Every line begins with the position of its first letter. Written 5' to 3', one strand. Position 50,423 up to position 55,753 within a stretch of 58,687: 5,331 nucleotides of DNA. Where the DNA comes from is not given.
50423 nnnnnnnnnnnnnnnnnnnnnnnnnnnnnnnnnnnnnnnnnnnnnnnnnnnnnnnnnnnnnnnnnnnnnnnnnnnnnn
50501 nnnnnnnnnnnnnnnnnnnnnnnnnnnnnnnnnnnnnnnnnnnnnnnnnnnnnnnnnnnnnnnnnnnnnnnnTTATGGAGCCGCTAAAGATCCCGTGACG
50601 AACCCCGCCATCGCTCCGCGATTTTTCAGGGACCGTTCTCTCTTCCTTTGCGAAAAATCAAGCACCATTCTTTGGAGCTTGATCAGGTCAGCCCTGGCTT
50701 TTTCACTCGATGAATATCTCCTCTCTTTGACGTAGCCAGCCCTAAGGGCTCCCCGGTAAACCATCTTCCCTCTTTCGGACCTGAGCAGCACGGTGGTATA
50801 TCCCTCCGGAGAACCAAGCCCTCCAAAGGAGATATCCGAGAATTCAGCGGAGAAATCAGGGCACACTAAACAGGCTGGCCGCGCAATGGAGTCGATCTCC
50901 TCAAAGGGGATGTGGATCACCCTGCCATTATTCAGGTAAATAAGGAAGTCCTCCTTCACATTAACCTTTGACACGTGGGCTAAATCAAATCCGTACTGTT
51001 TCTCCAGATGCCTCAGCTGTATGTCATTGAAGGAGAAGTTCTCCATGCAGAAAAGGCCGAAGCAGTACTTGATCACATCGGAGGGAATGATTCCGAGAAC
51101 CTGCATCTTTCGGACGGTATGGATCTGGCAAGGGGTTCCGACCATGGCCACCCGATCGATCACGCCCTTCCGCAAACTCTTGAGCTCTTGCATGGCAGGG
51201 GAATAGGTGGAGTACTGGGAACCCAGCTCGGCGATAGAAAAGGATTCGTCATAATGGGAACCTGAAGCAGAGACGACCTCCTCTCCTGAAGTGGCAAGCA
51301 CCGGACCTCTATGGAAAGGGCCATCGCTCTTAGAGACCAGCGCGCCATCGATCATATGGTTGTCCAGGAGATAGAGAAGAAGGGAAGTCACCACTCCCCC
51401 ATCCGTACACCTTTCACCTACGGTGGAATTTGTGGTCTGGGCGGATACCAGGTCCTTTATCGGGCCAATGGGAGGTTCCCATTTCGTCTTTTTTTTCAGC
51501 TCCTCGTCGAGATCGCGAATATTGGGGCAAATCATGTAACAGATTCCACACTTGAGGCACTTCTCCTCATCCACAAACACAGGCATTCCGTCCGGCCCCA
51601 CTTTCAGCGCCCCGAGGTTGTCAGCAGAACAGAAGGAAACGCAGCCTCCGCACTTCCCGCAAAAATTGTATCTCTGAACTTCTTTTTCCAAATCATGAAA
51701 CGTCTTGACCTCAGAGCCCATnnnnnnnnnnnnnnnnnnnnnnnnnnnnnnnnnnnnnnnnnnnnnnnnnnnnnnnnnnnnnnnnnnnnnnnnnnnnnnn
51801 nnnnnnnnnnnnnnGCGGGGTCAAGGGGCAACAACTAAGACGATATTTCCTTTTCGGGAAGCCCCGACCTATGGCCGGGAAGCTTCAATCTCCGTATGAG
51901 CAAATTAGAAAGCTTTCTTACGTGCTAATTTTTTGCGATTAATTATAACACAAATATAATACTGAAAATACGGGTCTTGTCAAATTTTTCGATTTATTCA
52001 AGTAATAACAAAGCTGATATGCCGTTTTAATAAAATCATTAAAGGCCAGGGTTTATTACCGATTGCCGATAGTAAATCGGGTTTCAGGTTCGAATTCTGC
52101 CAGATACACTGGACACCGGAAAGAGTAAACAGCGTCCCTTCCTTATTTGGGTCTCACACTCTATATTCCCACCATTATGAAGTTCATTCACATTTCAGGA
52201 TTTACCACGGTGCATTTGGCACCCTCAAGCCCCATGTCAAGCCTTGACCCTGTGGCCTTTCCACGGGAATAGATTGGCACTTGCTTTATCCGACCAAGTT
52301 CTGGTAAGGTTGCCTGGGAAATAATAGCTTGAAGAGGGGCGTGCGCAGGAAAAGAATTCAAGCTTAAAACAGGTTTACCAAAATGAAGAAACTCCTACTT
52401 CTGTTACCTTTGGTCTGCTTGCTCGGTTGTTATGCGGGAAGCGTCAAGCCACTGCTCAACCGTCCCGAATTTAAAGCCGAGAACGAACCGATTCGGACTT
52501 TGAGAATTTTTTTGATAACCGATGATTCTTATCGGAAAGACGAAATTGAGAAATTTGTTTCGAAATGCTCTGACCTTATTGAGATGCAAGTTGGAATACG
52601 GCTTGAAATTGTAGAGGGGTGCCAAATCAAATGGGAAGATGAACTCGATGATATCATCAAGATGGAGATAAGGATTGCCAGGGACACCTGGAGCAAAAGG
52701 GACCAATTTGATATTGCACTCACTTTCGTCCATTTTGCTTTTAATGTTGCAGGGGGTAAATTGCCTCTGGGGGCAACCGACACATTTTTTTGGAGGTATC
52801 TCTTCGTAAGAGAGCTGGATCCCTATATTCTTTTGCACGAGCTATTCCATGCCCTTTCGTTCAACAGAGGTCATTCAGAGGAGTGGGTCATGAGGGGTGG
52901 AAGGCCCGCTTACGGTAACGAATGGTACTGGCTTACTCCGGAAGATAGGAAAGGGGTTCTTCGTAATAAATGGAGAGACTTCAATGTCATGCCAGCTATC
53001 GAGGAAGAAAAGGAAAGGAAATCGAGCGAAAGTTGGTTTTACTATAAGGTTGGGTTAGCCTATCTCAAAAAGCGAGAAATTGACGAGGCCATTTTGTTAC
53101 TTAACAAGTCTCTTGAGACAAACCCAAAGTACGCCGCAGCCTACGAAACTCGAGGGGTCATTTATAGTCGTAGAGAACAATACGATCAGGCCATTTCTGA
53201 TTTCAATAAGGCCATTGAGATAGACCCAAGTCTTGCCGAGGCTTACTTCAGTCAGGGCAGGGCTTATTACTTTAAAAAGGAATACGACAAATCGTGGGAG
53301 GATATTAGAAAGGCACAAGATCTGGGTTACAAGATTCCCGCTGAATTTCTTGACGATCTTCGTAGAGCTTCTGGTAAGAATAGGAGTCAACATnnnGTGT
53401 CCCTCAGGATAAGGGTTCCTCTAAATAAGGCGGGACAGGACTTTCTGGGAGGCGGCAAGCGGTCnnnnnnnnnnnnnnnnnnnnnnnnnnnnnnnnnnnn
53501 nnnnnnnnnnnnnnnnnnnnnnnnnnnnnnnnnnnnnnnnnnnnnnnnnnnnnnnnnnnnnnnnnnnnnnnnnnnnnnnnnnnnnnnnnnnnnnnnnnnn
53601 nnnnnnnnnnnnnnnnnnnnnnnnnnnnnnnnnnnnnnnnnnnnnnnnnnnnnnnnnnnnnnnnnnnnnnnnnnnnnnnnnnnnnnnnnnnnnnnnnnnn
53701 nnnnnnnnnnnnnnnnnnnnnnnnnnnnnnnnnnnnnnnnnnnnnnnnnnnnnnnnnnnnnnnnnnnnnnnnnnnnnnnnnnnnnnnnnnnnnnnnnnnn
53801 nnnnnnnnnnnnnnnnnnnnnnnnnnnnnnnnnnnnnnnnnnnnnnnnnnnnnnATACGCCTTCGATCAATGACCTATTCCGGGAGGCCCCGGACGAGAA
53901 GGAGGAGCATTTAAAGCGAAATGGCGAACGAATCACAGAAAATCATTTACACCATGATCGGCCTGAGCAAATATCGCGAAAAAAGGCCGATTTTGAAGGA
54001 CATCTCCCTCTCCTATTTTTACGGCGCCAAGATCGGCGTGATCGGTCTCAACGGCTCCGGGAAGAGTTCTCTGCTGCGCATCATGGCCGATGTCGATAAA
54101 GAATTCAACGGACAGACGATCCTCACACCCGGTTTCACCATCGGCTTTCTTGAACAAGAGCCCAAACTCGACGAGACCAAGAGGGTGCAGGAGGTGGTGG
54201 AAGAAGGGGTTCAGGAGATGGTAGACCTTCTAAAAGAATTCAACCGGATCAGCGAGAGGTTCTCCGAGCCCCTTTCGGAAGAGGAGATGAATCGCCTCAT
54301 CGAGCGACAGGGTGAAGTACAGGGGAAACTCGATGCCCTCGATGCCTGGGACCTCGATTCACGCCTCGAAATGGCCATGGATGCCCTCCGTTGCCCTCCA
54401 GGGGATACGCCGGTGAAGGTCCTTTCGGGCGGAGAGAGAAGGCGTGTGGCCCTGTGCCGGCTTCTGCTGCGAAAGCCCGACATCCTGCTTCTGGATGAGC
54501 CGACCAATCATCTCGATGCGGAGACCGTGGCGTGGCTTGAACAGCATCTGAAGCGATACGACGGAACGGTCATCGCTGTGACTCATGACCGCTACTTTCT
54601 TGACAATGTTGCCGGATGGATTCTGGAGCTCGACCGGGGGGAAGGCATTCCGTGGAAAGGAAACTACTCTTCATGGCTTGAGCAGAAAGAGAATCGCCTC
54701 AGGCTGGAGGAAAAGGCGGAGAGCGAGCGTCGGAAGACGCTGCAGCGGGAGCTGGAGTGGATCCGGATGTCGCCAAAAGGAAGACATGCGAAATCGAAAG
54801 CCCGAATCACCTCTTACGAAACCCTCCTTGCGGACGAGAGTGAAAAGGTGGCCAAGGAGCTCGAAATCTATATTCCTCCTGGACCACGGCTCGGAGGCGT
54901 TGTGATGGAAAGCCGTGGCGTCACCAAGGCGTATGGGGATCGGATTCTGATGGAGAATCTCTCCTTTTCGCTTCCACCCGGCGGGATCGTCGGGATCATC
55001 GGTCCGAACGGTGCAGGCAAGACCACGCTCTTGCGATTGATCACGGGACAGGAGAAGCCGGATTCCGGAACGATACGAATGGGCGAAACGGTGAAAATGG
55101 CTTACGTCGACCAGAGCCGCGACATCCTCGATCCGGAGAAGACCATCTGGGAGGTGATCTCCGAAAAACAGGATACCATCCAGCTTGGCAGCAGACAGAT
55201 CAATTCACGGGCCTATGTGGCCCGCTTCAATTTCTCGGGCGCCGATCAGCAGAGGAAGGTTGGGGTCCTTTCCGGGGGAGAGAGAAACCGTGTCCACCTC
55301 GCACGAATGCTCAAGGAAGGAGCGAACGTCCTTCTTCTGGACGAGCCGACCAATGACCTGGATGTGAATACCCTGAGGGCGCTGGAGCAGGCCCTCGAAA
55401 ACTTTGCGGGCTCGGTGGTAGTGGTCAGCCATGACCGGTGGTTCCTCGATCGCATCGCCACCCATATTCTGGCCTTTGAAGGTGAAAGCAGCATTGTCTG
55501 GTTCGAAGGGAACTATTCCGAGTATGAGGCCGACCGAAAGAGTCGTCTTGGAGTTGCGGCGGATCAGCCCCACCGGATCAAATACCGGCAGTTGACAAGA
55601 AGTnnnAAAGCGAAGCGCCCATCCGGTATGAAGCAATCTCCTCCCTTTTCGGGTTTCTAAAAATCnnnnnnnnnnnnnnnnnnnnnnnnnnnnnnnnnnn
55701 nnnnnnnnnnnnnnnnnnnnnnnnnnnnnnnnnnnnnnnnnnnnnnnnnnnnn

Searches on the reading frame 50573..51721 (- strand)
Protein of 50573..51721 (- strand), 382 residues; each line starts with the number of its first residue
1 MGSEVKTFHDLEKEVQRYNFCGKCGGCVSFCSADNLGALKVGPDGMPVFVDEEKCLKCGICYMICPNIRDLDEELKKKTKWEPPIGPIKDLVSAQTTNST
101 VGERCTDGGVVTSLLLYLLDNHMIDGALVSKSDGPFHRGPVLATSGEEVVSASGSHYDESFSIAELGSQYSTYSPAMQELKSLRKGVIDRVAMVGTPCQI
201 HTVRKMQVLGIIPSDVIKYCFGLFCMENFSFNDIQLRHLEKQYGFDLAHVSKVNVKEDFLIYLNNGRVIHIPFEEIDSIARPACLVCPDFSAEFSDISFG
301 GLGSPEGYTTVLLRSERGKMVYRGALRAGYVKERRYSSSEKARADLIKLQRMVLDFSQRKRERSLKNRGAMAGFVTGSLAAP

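Call 43: search_protein_families(library=pfam, proteins=[window:50573-51721:-], max_evalue=0.00001)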
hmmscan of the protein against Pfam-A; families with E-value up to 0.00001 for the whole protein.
window:50573-51721:- (382 aa): 4 families
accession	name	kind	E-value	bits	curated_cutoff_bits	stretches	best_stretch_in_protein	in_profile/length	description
PF04432.18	FrhB_FdhB_C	-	5.9e-39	133.8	23.3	1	189-336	2-147/150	Coenzyme F420 hydrogenase/dehydrogenase, beta subunit C terminus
PF04422.18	FrhB_FdhB_N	-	5.4e-17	62.1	22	1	92-160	2-70/78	Coenzyme F420 hydrogenase/dehydrogenase, beta subunit N-term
PF12837.12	Fer4_6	-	6e-06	26.4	25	0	48-66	2-20/24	4Fe-4S binding domain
PF14697.11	Fer4_21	-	6.6e-06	26.6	35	0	20-67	7-53/59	4Fe-4S dicluster domain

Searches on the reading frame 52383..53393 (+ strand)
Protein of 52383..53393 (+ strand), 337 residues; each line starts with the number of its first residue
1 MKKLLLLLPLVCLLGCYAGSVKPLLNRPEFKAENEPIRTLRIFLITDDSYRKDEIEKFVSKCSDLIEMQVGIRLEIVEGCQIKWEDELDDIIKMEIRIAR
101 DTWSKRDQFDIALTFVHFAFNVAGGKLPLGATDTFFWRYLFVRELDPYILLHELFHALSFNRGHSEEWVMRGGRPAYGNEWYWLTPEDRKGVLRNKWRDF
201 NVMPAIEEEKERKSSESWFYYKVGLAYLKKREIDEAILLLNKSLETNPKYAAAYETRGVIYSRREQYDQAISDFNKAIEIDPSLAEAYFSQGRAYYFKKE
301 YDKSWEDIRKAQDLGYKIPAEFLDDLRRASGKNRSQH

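Call 43: search_protein_families(library=pfam, proteins=[window:52383-53393:+], max_evalue=0.00001)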
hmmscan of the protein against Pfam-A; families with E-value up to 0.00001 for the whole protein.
window:52383-53393:+ (337 aa): 9 families
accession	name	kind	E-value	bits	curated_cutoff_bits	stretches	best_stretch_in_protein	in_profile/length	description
PF00515.34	TPR_1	-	9e-18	63.7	27.8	1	251-283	1-33/34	Tetratricopeptide repeat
PF07719.23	TPR_2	-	6.3e-16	57.5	27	1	251-283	1-33/34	Tetratricopeptide repeat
PF13431.12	TPR_17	-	2.9e-14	52.5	24.4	0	239-271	1-33/34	Tetratricopeptide repeat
PF13181.12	TPR_8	-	7.1e-14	51.2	25.7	0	252-283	2-33/34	Tetratricopeptide repeat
PF13414.12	TPR_11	-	9.4e-13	48.1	26.8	1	260-296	3-39/42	TPR repeat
PF13424.12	TPR_12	-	3.8e-10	40.3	30.1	0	225-282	11-76/77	Tetratricopeptide repeat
PF13432.12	TPR_16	-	2.6e-09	37.8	32.7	1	224-283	4-63/65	Tetratricopeptide repeat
PF13428.12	TPR_14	-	1.6e-06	28.6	23.5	0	220-256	4-40/44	Tetratricopeptide repeat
PF25063.1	ARM_TT21_C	-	2.5e-06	27.9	35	1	213-280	93-158/209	Tetratricopeptide repeat protein 21 C-terminal ARM domain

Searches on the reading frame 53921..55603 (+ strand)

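Call 43: search_protein_families(library=pfam, proteins=[window:53921-55603:+], max_evalue=0.00001)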
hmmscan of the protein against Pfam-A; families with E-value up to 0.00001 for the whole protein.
window:53921-55603:+ (561 aa): 7 families
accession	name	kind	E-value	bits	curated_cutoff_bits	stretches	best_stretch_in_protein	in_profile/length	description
PF00005.33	ABC_tran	-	1.8e-53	181.3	25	2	345-478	2-137/137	ABC transporter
PF13304.12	AAA_21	-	1e-19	72.2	27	0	166-228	236-304/304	AAA domain, putative AbiEii toxin, Type IV TA system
PF12848.13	ABC_tran_Xtn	-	3.9e-13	49.7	25.9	1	235-308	1-74/85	ABC transporter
PF02463.25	SMC_N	-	2.5e-10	40.6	40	0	356-512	26-205/220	RecF/RecN/SMC N terminal domain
PF13476.12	AAA_23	-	9.2e-07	30.1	27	0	346-375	12-40/201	AAA domain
PF13191.12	AAA_16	-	4.3e-06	27.8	32.6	0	355-494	25-158/167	AAA ATPase domain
PF13401.12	AAA_22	-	6.7e-06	26.9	27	0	355-488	6-104/130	AAA domain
